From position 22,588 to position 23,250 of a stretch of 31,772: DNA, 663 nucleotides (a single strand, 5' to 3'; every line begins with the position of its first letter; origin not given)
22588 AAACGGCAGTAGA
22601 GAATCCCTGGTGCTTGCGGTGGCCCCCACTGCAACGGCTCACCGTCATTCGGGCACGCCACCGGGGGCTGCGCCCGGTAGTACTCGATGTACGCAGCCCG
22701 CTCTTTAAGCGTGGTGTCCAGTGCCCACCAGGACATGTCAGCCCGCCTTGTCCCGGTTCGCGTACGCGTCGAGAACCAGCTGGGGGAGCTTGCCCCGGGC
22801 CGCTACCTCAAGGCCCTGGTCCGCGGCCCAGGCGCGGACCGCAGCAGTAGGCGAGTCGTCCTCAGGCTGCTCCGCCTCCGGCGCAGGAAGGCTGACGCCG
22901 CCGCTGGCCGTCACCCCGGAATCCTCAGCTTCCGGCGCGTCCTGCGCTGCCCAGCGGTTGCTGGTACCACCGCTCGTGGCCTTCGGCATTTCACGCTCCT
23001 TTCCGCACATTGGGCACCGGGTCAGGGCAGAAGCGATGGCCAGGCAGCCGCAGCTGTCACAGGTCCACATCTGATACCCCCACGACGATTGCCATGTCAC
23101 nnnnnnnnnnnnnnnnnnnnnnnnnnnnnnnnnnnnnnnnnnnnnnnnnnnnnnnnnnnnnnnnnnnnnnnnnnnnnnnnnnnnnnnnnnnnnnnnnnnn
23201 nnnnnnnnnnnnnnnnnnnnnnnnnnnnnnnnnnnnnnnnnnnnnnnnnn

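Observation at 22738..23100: Zinc-ribbon fused to an Lsr2-type DNA-binding domain, expressed from the late operon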

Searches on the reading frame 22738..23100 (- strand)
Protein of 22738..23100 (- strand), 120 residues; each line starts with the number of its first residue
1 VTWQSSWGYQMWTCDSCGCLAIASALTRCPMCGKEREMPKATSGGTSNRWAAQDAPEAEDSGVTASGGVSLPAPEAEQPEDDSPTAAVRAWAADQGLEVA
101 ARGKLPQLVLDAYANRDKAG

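Call 3: search_protein_families(library=pfam, proteins=[window:22738-23100:-], max_evalue=10)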
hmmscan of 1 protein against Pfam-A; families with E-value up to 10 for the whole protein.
window:22738-23100:- (120 aa): 6 families
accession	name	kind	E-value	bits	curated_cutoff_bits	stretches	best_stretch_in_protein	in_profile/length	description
PF23359.1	Lsr2_DNA-bd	-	1.2e-11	44.2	26.9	1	83-114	4-35/37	Lsr2 DNA-binding domain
PF21349.2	RUBY_RBDX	-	0.0044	16.9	26.5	1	12-37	1-27/30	Rubrerythrin, rubredoxin-like domain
PF23145.1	Zf_2nd_IFT121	-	0.019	15.1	25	1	9-32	14-40/45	IFT121, second zinc finger domain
PF23458.2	DUF7130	-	0.033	14.5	35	1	9-37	51-81/89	Domain of unknown function (DUF7130)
PF24460.1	DUF7575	-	0.22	11.3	28.5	1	27-35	4-12/28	Domain of unknown function (DUF7575)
PF14354.12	Lar_restr_allev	-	1.4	9.7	28.6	1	26-45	3-22/58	Restriction alleviation protein Lar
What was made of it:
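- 22741..22854 (-): Lsr2-type DNA-binding domain (aa 83-120): helix, loop with RGK, helix. PF23359 at 44.2 bits (call 3).
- On Lsr2 family (full-length nucleoid-associated silencer): 44.2 bits against a cut-off of 26.9, aa 83-114 (call 3).
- On RanBP2/NZF zinc finger (PF00641): There is no Pfam hit for the window protein (call 3).
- Closest known: Lsr2 / CgpS xenogeneic silencers. Different: There is no N-terminal dimerisation/oligomerisation domain (call 3), so filament formation, bridging and silencing are not expected.
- Closest known: RanBP2/NZF-type zinc fingers. Different: The window protein itself does not reach any Pfam zinc-finger threshold (call 3), and the Foldseek E-values are 4-9.
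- Checked: Residues 83-114 hit Pfam PF23359 Lsr2_DNA-bd at 44.2 bits (gathering cut-off 26.9, E 1.2e-11; call 3).
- The window's copy is intact and scores well above the Pfam cut-off (call 3).
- Tried and rejected: No oligomerisation domain is present (call 3).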

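Call 4: search_protein_families(library=phrogs, proteins=[window:22738-23100:-], max_evalue=1)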
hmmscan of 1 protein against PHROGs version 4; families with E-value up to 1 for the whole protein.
window:22738-23100:- (120 aa): 6 families
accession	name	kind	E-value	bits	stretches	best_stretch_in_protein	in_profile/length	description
phrog_31427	-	unknown function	1.1e-09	39.7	1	69-116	109-155/160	-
phrog_1223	-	DNA, RNA and nucleotide metabolism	8e-08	33.4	1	77-116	78-117/123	nucloid associated Lsr2-like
phrog_6269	-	DNA, RNA and nucleotide metabolism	3.7e-06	27.8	1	85-115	73-103/188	Lsr2-like DNA bridging protein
phrog_21142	-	DNA, RNA and nucleotide metabolism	0.031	15.1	1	86-118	152-184/185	nucloid associated Lsr2-like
phrog_2945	-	unknown function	0.097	13.5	1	26-55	9-38/68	-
phrog_4852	-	unknown function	0.17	12.6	1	10-40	12-43/194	-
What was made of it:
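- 22738..23100 (-): Whole gene: 120-aa ZnR-linker-Lsr2-C protein. GTG start at 23100, stop codon at 22738-22740. Pfam and PHROG hits (calls 3, 4).
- Checked: They also hit PHROGs 31427, 1223 and 6269, the last two annotated Lsr2-like (call 4).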

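Call 5: search_protein_families(library=ncbifam, proteins=[window:22738-23100:-], max_evalue=10)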
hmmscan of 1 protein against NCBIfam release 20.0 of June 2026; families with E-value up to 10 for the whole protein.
window:22738-23100:- (120 aa): 5 families
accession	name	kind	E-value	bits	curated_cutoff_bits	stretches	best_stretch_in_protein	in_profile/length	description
NF045925.1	3-sucCA_synth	equivalog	0.1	11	800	1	3-30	269-296/498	3-succinylated cholic acid synthase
NF006335.0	PRK08565.1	equivalog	0.1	10.1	1402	1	5-39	1048-1085/1116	DNA-directed RNA polymerase subunit B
TIGR03670.1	rpoB_arch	equivalog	0.18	10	811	1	5-38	532-568/599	DNA-directed RNA polymerase subunit B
NF045720.1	rubredox_RCKP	subfamily_domain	0.25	11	45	1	28-40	21-33/34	RCKP-type rubredoxin-like domain-containing protein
NF045767.1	RuberyRbr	equivalog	0.26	11.3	200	1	10-37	157-185/194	rubrerythrin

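Call 10: find_homologous_proteins(query=window:22738-23100:-, max_evalue=0.001)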
Query window:22738-23100:- (120 aa): 1 proteins with E <= 0.001 among 133 candidates.
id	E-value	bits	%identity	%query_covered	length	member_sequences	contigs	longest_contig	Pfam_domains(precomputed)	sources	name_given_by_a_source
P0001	5.8e-44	167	100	69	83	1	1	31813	PF23359.2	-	-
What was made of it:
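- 22996..23001 (-): In-frame AAGGAG (codons K-E) lying 6 nt before the internal ATG at 22987-22989 (M38). This is a possible internal start that would give an 83-aa product without the ribbon. The database gene call starts here (call 10).
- Checked: The public gene call (P0001, 83 aa, from M38) omits the ribbon (call 10).
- Tried and rejected: First word-indexed protein search with the single sequence found only the window's own gene call (call 10).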

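Call 14: search_dna_similar(query=window:22738-23100:-, collection=phages, mode=protein, max_evalue=0.001, max_rows=40)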
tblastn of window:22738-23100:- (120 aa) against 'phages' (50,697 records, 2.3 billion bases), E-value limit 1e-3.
Records with a match: 2; places in all: 2; records where one place covers at least 80% of the query: 0.
Best place of each record, by identity: 60-80% 1; <60% 1.
By first word of the organism name: Thermobifida 1; Gordonia 1.
By host as written in the record: Thermobifida fusca NTU22 1; Gordonia terrae 3612 1.
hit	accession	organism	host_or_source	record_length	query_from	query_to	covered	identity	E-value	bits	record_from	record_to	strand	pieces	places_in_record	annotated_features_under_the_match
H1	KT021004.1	Thermobifida phage P1312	Thermobifida fusca NTU22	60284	85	113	24%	69.0%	2e-4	45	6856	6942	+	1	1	hypothetical protein (x2)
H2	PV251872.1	Gordonia phage Abscondus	Gordonia terrae 3612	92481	79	114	30%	50.0%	8e-4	43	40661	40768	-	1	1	60: Lsr2-like DNA bridging protein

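Call 21: search_protein_representatives(protein=window:22738-23100:-)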
Query: 120 residues. Proteins with E-value up to 0.001 (for the whole library): 161; up to 1e-10: 12; up to 1e-30: 1. The best 150 are listed.
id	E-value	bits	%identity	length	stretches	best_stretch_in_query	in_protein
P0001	1.9e-44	167.0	100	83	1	38-120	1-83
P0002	1.4e-14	70.5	50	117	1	11-113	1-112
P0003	3.4e-13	66.1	41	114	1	4-98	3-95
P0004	2.3e-12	63.4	47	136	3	85-114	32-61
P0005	2.6e-12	63.2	42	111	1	11-114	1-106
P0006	3.1e-12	63.0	47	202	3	84-116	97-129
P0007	4.1e-12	62.6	53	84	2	11-77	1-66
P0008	7.2e-12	61.8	56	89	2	72-116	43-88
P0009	2.8e-11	59.9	42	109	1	11-112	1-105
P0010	4.6e-11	59.2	50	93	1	11-80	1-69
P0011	6.4e-11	58.7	63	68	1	11-53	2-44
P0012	6.6e-11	58.7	53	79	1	11-87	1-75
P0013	2.0e-10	57.1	46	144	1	11-99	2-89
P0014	2.5e-10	56.8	46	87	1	11-90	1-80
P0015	2.5e-10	56.8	50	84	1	11-85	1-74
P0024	1.0e-09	54.9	41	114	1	11-113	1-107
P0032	1.5e-08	51.1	43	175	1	11-91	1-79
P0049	2.8e-07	47.0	40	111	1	11-106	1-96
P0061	1.4e-06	44.7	52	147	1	11-60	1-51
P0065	3.6e-06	43.4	49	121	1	11-92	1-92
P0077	1.8e-05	41.1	55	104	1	11-68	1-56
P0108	1.5e-04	38.2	37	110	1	48-114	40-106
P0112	1.8e-04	37.9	60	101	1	70-115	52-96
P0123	2.7e-04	37.3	49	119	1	58-116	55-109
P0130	3.7e-04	36.9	45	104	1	11-116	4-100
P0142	5.5e-04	36.3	51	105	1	68-117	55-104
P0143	5.8e-04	36.3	49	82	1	73-117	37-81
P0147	7.2e-04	36.0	43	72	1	44-116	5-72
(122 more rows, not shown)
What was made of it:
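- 23071..23100 (-): 10-residue N-terminal extension (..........) ahead of the family's usual start, the Met at 23068-23070. Most other family members start at the Met (call 21).
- On ZnR head-module family (defined here; unnamed): About 90 phmmer hits to this module (call 21).
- Tried and rejected: The exhaustive phmmer search (call 21) was needed.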

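Call 46: search_protein_families(library=pfam, proteins=[P0009, P0013, P0032, P0061, P0077, P0003, P0049, P0065, P0005, P0008], max_evalue=0.1)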
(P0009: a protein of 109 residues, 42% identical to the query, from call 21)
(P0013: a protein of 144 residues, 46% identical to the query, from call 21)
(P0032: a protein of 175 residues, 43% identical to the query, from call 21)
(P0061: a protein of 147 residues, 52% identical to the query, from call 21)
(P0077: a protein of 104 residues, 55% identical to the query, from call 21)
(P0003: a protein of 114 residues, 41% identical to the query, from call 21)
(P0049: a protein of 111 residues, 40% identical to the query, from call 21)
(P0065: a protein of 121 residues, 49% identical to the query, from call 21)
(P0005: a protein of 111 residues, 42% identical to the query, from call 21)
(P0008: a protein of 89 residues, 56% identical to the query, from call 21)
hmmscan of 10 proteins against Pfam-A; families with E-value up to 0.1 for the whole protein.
P0009 (109 aa): 12 families
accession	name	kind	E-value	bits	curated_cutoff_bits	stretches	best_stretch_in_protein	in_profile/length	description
PF02037.33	SAP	-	1.1e-08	34.9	23.9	1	72-103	2-33/37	SAP domain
PF18953.6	SAP_new25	-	1e-05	25.5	26.3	1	78-101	11-34/51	SAP domain-containing new25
PF13248.11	Zn_ribbon_3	-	6.5e-05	22.7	27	1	3-24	4-24/26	zinc-ribbon domain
PF09538.15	FYDLN_acid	-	0.0024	19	23.9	1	4-64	12-77/105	Protein of unknown function (FYDLN_acid)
PF13240.11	Zn_Ribbon_1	-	0.015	15.5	25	0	19-25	2-8/23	zinc-ribbon domain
PF08792.16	A2L_zn_ribbon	-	0.026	14.7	22.9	1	4-23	9-28/33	A2L zinc ribbon domain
PF24460.1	DUF7575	-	0.027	14.3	28.5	0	19-25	6-12/28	Domain of unknown function (DUF7575)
PF23455.1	DUF7129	-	0.032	14.4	30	1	2-24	12-35/45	Domain of unknown function (DUF7129)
PF18081.7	FANC_SAP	-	0.033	14.8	23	1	78-105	14-41/51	Fanconi anemia-associated nuclease SAP domain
PF07498.18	Rho_N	-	0.043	14.2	24.9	1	74-90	4-20/43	Rho termination factor, N-terminal domain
PF24463.1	DUF7577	-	0.05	13.7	28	0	2-25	3-25/27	Domain of unknown function (DUF7577)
PF23458.2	DUF7130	-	0.055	13.8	35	1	1-27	53-81/89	Domain of unknown function (DUF7130)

P0013 (144 aa): 2 families
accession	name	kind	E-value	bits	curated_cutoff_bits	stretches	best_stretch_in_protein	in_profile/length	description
PF02037.33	SAP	-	5.9e-09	35.8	23.9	1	95-130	1-36/37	SAP domain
PF18953.6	SAP_new25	-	0.036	14.1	26.3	1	104-129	13-38/51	SAP domain-containing new25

P0032 (175 aa): 4 families
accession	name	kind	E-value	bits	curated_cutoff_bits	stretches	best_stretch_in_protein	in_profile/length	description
PF02037.33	SAP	-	1.8e-10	40.6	23.9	1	117-152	1-36/37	SAP domain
PF15915.11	BAT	-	0.0068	16.7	25.8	1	58-163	12-108/156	GAF and HTH_10 associated domain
PF18953.6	SAP_new25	-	0.0085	16.1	26.3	1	126-151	13-38/51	SAP domain-containing new25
PF14000.11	Packaging_FI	-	0.075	13.9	27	0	132-168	17-53/131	DNA packaging protein FI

P0061 (147 aa): 2 families
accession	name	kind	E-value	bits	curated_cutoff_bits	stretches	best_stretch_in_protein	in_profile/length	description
PF02037.33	SAP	-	1.3e-08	34.7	23.9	1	108-143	2-37/37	SAP domain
PF18953.6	SAP_new25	-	9.8e-07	28.7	26.3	1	111-141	8-38/51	SAP domain-containing new25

P0077 (104 aa): 2 families
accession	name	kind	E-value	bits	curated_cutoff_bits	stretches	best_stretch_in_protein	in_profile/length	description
PF18953.6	SAP_new25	-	4.2e-06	26.7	26.3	1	66-94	9-37/51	SAP domain-containing new25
PF02037.33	SAP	-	7.8e-06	25.8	23.9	1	68-89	8-29/37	SAP domain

P0003 (114 aa): 3 families
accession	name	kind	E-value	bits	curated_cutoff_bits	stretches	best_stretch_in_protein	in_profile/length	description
PF23458.2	DUF7130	-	0.0024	18.2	35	1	7-36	50-81/89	Domain of unknown function (DUF7130)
PF13248.11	Zn_ribbon_3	-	0.004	17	27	1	11-33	3-24/26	zinc-ribbon domain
PF14354.12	Lar_restr_allev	-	0.042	14.5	28.6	1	24-43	2-21/58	Restriction alleviation protein Lar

P0049 (111 aa): 0 families

P0065 (121 aa): 0 families

P0005 (111 aa): 1 family
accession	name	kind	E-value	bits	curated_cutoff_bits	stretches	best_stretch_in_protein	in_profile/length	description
PF23359.1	Lsr2_DNA-bd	-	1.7e-12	46.9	26.9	1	74-108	3-37/37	Lsr2 DNA-binding domain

P0008 (89 aa): 6 families
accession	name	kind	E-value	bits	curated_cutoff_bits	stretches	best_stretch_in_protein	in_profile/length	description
PF23359.1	Lsr2_DNA-bd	-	7.7e-14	51.2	26.9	1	53-85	2-34/37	Lsr2 DNA-binding domain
PF05887.16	Trypan_PARP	-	2.7e-05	24.6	100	1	35-64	91-120/134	Procyclic acidic repetitive protein (PARP)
PF13248.11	Zn_ribbon_3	-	0.016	15.1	27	1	3-22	4-22/26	zinc-ribbon domain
PF23455.1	DUF7129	-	0.023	14.9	30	1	2-23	12-34/45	Domain of unknown function (DUF7129)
PF23677.1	YnaL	-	0.034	14.5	27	1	28-55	14-41/57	Protein YnaL-like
PF15754.10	SPESP1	-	0.072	12.7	27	1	38-62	124-148/322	Sperm equatorial segment protein 1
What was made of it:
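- Five representatives carry SAP above the Pfam cut-off (call 46).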

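Call 47: search_solved_structures(query=window:22738-23070:-, max_evalue=1, show_alignments=3)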
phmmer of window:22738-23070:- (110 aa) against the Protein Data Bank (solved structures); distinct sequences matched with E-value up to 1: 9.
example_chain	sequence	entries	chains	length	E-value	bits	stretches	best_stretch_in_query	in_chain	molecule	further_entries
6qkq_A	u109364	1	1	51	0.0012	22.4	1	71-105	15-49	Nucleoid-associated protein Lsr2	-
6qkp_A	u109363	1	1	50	0.0017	21.9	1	71-103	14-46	Nucleoid-associated protein Lsr2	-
2kng_A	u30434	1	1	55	0.0021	21.6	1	71-104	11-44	Protein lsr2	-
3qqc_A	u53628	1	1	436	0.3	14.7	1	1-31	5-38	DNA-directed RNA polymerase subunit b, DNA-directed RNA polymerase subunit a', DNA-directe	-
4qiw_P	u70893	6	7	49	0.33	14.5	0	13-33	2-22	DNA-directed RNA polymerase subunit P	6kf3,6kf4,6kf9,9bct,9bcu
2apo_B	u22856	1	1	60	0.44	14.1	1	3-41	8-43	Ribosome biogenesis protein Nop10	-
7y4l_Y3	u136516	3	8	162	0.47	14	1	25-91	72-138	LPP2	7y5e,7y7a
2aqc_A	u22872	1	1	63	0.54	13.8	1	3-41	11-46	Ribosome biogenesis protein Nop10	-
3a9k_C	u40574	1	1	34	0.89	13.1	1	2-25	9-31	Mitogen-activated protein kinase kinase kinase 7-interacting protein 3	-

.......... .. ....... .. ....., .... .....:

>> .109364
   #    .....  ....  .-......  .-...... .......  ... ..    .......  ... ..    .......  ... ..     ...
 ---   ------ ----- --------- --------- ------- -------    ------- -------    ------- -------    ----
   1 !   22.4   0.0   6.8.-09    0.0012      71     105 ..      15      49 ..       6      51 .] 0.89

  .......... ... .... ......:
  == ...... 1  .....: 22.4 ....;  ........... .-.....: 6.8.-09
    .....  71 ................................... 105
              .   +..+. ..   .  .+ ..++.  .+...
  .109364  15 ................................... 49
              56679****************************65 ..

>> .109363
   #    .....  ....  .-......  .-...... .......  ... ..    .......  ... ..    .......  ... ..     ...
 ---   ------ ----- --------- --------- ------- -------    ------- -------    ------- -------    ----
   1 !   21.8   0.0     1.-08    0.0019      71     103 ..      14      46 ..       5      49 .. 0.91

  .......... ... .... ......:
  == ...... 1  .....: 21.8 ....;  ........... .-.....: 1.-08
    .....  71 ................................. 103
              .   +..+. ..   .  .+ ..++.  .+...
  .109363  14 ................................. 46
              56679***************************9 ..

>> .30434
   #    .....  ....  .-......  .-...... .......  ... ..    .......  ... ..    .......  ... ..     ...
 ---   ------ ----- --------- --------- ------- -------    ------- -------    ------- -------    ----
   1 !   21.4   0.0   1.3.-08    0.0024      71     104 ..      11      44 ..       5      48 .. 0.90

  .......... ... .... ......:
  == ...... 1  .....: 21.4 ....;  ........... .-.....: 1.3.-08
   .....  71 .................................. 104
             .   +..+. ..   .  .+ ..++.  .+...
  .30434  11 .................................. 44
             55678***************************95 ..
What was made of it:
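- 22741..22854 (-): Alignment to 6qkq, 6qkp and 2kng (call 47).
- On Lsr2 family (full-length nucleoid-associated silencer): Aligns to 6qkq, 6qkp and 2kng (call 47).
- Checked: They align to the solved M. tuberculosis Lsr2 DNA-binding domains 6qkq, 6qkp and 2kng with E 1e-3 to 2e-3 (call 47).
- The Lsr2-C domain is intact and there is no oligomerisation domain (calls 3, 47).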

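Call 56: predict_structure(alignment_id=A1)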
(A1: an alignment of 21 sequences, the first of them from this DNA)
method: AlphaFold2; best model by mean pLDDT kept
length: 110 residues; sequences in the alignment: 21
mean_pLDDT: 76.1   pTM: 0.34
mean pLDDT of the five models: 76.1, 75.5, 72.7, 72.6, 72.6
residues with pLDDT >= 90: 43; 70-90: 21; 50-70: 41; < 50: 5
segments of 3 or more residues with pLDDT < 50: none
pLDDT, mean of each block of 10 residues (from residue 1): 90 90 84 59 56 51 59 78 94 91 87
secondary structure, 60 per line:
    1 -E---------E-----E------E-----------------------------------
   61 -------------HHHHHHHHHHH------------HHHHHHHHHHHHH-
elements in order: H74-84 H97-109
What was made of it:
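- Checked: AlphaFold2 gives pLDDT of about 90 for the ribbon, 51-59 for the linker and 91-94 for the two C-terminal helices (call 56).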

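Call 61: fold_search(model_id=the predicted structure, library=pdb)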
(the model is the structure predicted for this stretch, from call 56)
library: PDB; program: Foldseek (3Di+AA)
matches with E <= 10: 15; with E <= 0.001: 0
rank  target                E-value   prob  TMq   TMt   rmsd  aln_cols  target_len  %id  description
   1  2kng_MODEL_1_A        2.5e-01  0.99  0.28  0.55   0.9        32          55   44  Solution structure of C-domain of Lsr2 (released 2010-03-16)
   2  6qkp_MODEL_1_A        3.5e-01  0.94  0.29  0.64   6.0        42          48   36  NMR solution structure of LSR2 binding domain. (released 2019-07-17)
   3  6qkq_MODEL_1_A        1.1e+00  0.80  0.27  0.58   3.2        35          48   43  NMR solution structure of LSR2-T112D binding domain. (released 2019-07-17)
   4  5af6_G                4.1e+00  0.51  0.22  0.78   0.8        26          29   27  Structure of Lys33-linked diUb bound to Trabid NZF1 (released 2015-03-25)
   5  3g9y_A                4.1e+00  0.44  0.22  0.76   1.8        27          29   22  Crystal structure of the second zinc finger from ZRANB2/ZNF265 bound to 6 nt ssRNA sequence AGGUAA (released 2009-03-03)
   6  3a9j_C                4.7e+00  0.38  0.22  0.69   1.1        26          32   38  Crystal structure of the mouse TAB2-NZF in complex with Lys63-linked di-ubiquitin (released 2009-12-08)
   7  3gj6_B                4.7e+00  0.33  0.22  0.79   1.1        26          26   27  Crystal structure of human RanGDP-Nup153ZnF1 complex (released 2009-08-04)
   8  7tv4_K                5.4e+00  0.33  0.22  0.78   1.0        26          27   31  Crystal structure of NEMO CoZi in complex with HOIP NZF1 and linear diubiquitin (released 2022-08-17)
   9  3gj4_D                6.2e+00  0.25  0.21  0.80   1.2        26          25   31  Crystal structure of human RanGDP-Nup153ZnF3 complex (released 2009-08-04)
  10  5af6_H                7.1e+00  0.25  0.21  0.75   1.1        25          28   28  Structure of Lys33-linked diUb bound to Trabid NZF1 (released 2015-03-25)
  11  3lwq_B                7.1e+00  0.08  0.19  0.35   4.4        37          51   19  Structure of H/ACA RNP bound to a substrate RNA containing 3MU (released 2010-07-14)
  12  3gj8_D                7.7e+00  0.30  0.22  0.86   1.0        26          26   23  Crystal structure of human RanGDP-Nup153ZnF34 complex (released 2009-08-04)
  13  9m26_D                8.2e+00  0.08  0.17  0.11   3.8        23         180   22  Crystal structure of Enterobacter cloacae YcdY, a member of the redox enzyme maturation protein family (released 2025-06-18)
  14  9dde_M                8.8e+00  0.11  0.21  0.54  13.6        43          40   21  ncPRC1RYBP bound to H2AK119Ub/H1.4 chromatosome (released 2024-11-20)
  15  4xxb_B                9.4e+00  0.13  0.22  0.54  11.2        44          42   23  Crystal structure of human MDM2-RPL11 (released 2015-08-12)
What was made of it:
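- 22987..23070 (-): Four-Cys zinc ribbon, RanBP2/NZF-like: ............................. Foldseek matches to NZF/RanBP2 fingers with TMt 0.76-0.86 but E 4-9 (call 61).
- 22741..22854 (-): Foldseek to 2kng: rmsd 0.9 A over 32 columns, probability 0.99 (call 61). pLDDT above 90 (call 56).
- On Lsr2 family (full-length nucleoid-associated silencer): Foldseek top hit is 2kng (call 61).
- On RanBP2/NZF zinc finger (PF00641): Foldseek gives TMt 0.76-0.86 but E 4-9 (call 61).
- Closest known: Lsr2 / CgpS xenogeneic silencers. Same: It aligns to M. tuberculosis Lsr2 at about 44% identity over 32 structure-aligned columns (calls 47, 61).
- Closest known: RanBP2/NZF-type zinc fingers. Same: Foldseek gives rmsd of about 1 A over 26 columns to Trabid, TAB2, Nup153 and ZRANB2 fingers (call 61).
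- Pfam, PDB and AlphaFold/Foldseek results (calls 3, 47, 56, 61). The ribbon is RanBP2/NZF-like, a class that usually binds proteins or ssRNA (call 61).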
